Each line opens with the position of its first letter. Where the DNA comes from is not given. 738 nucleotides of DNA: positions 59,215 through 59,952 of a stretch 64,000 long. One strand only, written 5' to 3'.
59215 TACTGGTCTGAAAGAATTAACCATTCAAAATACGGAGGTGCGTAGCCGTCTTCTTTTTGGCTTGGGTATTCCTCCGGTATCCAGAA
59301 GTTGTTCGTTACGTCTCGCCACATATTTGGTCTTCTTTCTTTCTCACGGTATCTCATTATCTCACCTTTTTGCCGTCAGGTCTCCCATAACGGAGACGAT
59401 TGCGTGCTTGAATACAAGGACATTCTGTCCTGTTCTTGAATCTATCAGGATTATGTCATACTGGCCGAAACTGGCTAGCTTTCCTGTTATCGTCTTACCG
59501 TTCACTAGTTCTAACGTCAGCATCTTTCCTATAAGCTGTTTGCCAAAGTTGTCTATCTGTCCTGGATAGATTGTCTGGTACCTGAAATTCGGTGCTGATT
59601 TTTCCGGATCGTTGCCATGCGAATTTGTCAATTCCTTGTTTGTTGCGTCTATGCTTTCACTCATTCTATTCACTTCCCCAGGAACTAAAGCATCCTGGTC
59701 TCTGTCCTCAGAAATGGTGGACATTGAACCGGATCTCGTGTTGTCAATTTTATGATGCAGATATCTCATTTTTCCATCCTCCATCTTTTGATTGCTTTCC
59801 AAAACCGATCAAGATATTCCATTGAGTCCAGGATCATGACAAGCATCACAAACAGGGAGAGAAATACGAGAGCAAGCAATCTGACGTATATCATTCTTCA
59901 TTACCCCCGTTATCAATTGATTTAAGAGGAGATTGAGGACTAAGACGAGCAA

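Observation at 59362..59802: Hfq-like Sm-fold protein encoded by an archaeal mobile element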

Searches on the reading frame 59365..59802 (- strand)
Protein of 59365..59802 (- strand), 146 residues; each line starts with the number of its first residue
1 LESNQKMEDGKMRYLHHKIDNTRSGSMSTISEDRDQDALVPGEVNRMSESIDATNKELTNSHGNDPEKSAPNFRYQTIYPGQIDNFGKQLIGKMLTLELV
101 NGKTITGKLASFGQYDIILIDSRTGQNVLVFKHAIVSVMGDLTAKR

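Call 3: search_protein_families(library=pfam, proteins=[window:59365-59802:-], max_evalue=1)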
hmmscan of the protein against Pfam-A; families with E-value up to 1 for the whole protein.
window:59365-59802:- (146 aa): 3 families
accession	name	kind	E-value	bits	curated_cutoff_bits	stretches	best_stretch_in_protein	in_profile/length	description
PF17209.9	Hfq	-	3.7e-07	30.1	27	1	95-139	16-58/64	Hfq protein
PF01423.28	LSM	-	0.013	15.6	23.4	1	88-115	4-31/66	LSM domain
PF21979.2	Hfq_1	-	0.022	15.3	27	1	93-137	15-58/61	Hfq related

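Call 4: search_solved_structures(query=window:59365-59802:-, max_evalue=10, show_alignments=3)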
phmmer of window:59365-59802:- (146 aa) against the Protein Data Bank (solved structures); distinct sequences matched with E-value up to 10: 38.
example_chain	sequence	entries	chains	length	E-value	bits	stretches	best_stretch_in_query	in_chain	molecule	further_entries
5szd_A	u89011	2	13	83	0.0026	21.3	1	95-139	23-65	RNA-binding protein Hfq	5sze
6gwk_A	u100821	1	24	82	0.0041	20.7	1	94-139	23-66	RNA-binding protein Hfq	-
5dy9_A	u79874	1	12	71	0.006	20.2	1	85-137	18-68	Hfq-like protein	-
7oh8_A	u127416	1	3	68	0.0062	20.1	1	95-139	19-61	RNA-binding protein Hfq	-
7ogw_A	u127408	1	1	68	0.007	19.9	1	95-139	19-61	RNA-binding protein Hfq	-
7og8_A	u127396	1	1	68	0.007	19.9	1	95-139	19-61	RNA-binding protein Hfq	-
2qtx_A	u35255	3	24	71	0.0096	19.5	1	85-135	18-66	Uncharacterized protein MJ1435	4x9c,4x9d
4nl2_D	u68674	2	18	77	0.015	18.9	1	94-137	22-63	Protein hfq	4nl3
4noy_D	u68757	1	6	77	0.02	18.5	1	94-137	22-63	Protein Hfq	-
6o1k_C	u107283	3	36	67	0.024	18.2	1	95-139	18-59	RNA-binding protein Hfq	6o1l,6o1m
6bdg_A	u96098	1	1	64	0.026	18.1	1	95-139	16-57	RNA-binding protein Hfq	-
6qlb_E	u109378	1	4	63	0.028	18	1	95-139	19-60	RNA-binding protein Hfq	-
4mml_A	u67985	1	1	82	0.028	18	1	95-139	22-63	Protein hfq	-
4rcb_A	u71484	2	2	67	0.029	18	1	95-139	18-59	RNA-binding protein Hfq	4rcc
3gib_A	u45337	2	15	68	0.03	17.9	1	95-139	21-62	Protein hfq | RNA-binding protein Hfq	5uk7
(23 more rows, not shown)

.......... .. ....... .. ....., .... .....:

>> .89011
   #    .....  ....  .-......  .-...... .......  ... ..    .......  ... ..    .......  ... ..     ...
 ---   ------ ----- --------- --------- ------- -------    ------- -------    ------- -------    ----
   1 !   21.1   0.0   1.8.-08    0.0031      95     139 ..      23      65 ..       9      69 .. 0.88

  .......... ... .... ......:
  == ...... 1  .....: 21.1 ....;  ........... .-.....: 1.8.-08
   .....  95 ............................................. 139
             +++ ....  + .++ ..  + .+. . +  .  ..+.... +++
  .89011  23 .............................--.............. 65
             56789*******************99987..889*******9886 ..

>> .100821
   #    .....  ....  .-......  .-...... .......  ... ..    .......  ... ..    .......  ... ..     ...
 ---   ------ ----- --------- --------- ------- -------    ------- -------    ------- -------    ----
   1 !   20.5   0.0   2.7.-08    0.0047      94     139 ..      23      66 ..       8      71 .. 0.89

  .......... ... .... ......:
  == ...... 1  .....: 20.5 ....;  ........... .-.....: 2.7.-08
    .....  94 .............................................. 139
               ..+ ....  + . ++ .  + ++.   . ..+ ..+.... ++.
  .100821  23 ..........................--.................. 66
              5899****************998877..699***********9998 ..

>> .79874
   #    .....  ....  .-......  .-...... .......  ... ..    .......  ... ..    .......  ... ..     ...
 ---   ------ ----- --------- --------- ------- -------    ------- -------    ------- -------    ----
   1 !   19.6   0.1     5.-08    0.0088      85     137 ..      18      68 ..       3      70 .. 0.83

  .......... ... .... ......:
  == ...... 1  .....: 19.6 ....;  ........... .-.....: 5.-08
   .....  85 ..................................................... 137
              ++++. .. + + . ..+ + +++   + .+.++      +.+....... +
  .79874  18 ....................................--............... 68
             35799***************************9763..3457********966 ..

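Call 8: find_homologous_proteins(query=window:59365-59802:-, max_evalue=0.01)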
Query window:59365-59802:- (146 aa): 53 proteins with E <= 0.01 among 59 candidates.
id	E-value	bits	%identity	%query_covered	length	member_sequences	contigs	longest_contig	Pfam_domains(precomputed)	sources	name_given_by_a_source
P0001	5.3e-86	304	100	96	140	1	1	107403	PF17209.10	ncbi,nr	ncbi:MAG: RNA chaperone Hfq [Thermoplasmatales archaeon]|nr:RNA chaperone Hfq [Thermoplasmatales arc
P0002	1.1e-65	238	84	92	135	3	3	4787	PF17209.10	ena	-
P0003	1.5e-50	189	89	68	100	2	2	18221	-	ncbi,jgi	jgi:sRNA-binding regulator protein Hfq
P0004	2.8e-49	185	87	68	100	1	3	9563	PF17209.10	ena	-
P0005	9.4e-49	183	84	68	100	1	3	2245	-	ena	-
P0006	1.0e-48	183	87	68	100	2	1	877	PF17209.10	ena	-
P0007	3.8e-48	181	85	68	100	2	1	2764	PF17209.10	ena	-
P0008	1.3e-47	179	86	68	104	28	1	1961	-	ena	-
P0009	2.5e-47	178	85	68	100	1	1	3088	-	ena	-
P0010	3.8e-47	178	83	68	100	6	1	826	-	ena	-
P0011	4.9e-47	177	85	68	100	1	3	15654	-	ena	-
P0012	5.8e-47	177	82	68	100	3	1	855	-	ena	-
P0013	6.1e-47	177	79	68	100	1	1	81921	-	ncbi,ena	-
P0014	1.8e-46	176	81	68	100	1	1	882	-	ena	-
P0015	2.1e-46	175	81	68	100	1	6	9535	-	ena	-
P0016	3.7e-46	175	81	68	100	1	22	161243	-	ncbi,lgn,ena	-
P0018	5.1e-46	174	82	68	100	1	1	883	PF17209.10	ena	-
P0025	1.7e-44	169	80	68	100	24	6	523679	PF17209.10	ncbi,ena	-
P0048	1.5e-32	131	76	53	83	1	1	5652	PF17209.10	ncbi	ncbi:MAG: hypothetical protein QXU18_08025 [Thermoplasmatales archaeon]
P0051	3.4e-29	120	59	62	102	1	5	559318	-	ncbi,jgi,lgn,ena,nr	ncbi:MAG: hypothetical protein M1161_02835 [Candidatus Thermoplasmatota archaeon]|jgi:hypothetical p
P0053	1.8e-25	108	63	52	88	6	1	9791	-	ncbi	ncbi:MAG: hypothetical protein QW292_08240 [Candidatus Parvarchaeota archaeon]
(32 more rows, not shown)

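Call 12: find_encoding_contigs(protein=P0025, flank=10000, max_places=4)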
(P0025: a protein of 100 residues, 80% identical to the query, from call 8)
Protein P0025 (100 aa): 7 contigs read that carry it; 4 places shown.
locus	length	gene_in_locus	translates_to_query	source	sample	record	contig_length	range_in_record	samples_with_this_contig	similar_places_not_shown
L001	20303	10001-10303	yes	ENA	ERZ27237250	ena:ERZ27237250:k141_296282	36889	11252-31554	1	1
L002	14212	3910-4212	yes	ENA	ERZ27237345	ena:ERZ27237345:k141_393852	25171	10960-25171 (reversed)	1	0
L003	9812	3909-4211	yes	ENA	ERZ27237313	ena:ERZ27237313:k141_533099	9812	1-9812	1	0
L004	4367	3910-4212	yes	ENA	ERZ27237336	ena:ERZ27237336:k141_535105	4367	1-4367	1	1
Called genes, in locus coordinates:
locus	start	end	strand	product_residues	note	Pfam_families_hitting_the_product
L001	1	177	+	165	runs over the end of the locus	-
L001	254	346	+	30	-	-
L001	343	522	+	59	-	-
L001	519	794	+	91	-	-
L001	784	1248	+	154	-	-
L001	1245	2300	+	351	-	PF13384:HTH_23 (weak)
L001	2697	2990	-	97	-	-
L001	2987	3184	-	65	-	-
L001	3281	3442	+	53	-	-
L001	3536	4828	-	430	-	-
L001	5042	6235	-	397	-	-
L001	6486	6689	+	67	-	-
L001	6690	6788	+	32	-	-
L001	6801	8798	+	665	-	-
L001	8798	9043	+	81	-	-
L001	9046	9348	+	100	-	-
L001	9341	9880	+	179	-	-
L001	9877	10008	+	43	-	-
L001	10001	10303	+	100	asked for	PF17209:Hfq (faint)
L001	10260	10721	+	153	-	-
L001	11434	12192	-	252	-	-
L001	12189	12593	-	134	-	-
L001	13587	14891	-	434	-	PF01555:N6_N4_Mtase, PF04471:Mrr_cat (weak)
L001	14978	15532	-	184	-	-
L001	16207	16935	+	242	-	PF05168:HEPN (weak)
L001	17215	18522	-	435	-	-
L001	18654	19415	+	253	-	-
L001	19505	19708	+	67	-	-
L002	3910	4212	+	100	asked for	PF17209:Hfq (faint)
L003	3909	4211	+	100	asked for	PF17209:Hfq (faint)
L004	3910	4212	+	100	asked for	PF17209:Hfq (faint)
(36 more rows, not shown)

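Call 13: find_encoding_contigs(protein=P0051, flank=10000, max_places=4)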
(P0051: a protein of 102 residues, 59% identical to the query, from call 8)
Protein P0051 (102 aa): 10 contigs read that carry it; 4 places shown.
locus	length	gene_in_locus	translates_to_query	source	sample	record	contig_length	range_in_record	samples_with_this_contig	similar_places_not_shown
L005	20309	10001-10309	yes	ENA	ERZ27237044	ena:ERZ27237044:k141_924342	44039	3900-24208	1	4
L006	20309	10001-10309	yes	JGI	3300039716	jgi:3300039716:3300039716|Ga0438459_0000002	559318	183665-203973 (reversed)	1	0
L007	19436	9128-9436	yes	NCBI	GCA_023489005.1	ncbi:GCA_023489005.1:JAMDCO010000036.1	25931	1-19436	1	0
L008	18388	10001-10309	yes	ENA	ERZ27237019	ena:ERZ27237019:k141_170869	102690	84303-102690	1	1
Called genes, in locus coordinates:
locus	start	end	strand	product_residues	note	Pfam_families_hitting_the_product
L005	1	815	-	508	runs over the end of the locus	PF03109:ABC1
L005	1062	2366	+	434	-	PF02899:Phage_int_SAM_1, PF00589:Phage_integrase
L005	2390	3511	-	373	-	-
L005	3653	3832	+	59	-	PF04014:MazE_antitoxin (weak)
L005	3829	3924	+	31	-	-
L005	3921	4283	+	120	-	-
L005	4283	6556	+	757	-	-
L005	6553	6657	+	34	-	-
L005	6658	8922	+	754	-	-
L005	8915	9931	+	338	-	-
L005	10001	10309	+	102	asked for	-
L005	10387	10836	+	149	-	-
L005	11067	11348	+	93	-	-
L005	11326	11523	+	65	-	-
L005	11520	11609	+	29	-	-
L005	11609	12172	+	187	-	-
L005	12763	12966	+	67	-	-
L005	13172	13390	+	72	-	-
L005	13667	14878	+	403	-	PF00709:Adenylsucc_synt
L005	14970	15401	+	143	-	PF09183:DUF1947, PF01472:PUA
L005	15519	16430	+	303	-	PF01244:Peptidase_M19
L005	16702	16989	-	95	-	PF08827:DUF1805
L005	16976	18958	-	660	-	PF00136:DNA_pol_B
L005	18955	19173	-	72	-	-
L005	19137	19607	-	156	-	-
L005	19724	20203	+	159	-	PF13302:Acetyltransf_3 (weak), PF13420:Acetyltransf_4, PF00583:Acetyltransf_1, PF13508:Acetyltransf_7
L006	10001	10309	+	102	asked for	-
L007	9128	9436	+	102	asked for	-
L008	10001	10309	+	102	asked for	-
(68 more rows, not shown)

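Call 15: search_protein_families(library=phrogs, proteins=[window:59365-59802:-], max_evalue=0.01)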
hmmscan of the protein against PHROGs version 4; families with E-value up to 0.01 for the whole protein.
window:59365-59802:- (146 aa): 0 families

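Call 16: search_protein_families(library=ncbifam, proteins=[window:59365-59802:-], max_evalue=0.01)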
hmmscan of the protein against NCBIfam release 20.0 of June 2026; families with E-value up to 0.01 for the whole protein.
window:59365-59802:- (146 aa): 3 families
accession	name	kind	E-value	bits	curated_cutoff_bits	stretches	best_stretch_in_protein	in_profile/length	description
TIGR02383.1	Hfq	equivalog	4.7e-07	29.6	61.7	1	95-139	18-60/61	RNA chaperone Hfq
NF001602.0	PRK00395.1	equivalog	1.6e-06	27.8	95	1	95-139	22-63/79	RNA chaperone Hfq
NF010691.0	PRK14091.1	equivalog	0.00025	20.7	270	1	95-139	38-80/176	RNA chaperone Hfq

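Call 17: find_encoding_contigs(protein=P0001, flank=10000, max_places=3)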
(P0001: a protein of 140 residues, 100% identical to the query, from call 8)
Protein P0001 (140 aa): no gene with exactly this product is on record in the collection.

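Call 20: find_encoding_contigs(protein=P0016, flank=10000, max_places=4)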
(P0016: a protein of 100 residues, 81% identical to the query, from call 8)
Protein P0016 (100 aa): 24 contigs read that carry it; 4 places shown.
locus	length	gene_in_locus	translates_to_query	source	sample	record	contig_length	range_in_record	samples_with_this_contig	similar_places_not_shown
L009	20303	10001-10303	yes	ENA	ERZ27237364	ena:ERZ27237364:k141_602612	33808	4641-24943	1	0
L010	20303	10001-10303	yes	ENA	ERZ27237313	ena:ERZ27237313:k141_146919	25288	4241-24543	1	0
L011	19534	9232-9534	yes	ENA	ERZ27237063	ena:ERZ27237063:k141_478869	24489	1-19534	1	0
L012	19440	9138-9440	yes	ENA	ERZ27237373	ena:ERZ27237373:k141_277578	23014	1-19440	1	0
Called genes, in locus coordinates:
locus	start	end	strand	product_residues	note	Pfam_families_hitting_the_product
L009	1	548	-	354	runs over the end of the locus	-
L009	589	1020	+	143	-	PF00692:dUTPase, PF22769:DCD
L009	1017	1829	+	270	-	PF02086:MethyltransfD12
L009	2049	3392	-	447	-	PF00909:Ammonium_transp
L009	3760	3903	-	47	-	-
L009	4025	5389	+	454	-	PF00291:PALP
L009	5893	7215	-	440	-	-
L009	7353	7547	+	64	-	-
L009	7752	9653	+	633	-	PF08706:D5_N, PF19263:DUF5906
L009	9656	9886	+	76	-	-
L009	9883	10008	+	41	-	-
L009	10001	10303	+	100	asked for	-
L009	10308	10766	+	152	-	-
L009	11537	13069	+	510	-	PF12161:HsdM_N, PF02384:N6_Mtase, PF05175:MTS (faint)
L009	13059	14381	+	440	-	PF01420:Methylase_S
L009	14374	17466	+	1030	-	PF04313:HSDR_N, PF04851:ResIII, PF18766:SWI2_SNF2, PF22679:T1R_D3-like, PF11867:T1RH-like_C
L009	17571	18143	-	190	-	-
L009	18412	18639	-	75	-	-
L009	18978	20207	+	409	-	PF03235:GmrSD_N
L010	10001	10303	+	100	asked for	-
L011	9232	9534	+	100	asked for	-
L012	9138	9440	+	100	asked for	-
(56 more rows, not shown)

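Call 29: predict_structure(alignment_id=A1)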
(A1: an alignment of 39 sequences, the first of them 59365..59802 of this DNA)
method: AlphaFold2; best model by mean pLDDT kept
length: 146 residues; sequences in the alignment: 39
mean_pLDDT: 61.7   pTM: 0.41
mean pLDDT of the five models: 61.7, 59.3, 57.4, 54.2, 49.5
residues with pLDDT >= 90: 30; 70-90: 26; 50-70: 23; < 50: 67
segments of 3 or more residues with pLDDT < 50: 1-3, 20-82
pLDDT, mean of each block of 10 residues (from residue 1): 52 55 43 41 37 38 39 40 66 91 92 90 94 85 63
secondary structure, 60 per line:
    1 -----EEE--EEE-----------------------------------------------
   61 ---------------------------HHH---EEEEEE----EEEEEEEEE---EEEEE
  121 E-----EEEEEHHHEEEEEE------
elements in order: E6-8 E11-13 E94-99 E104-112 E116-121 E127-131 E135-140
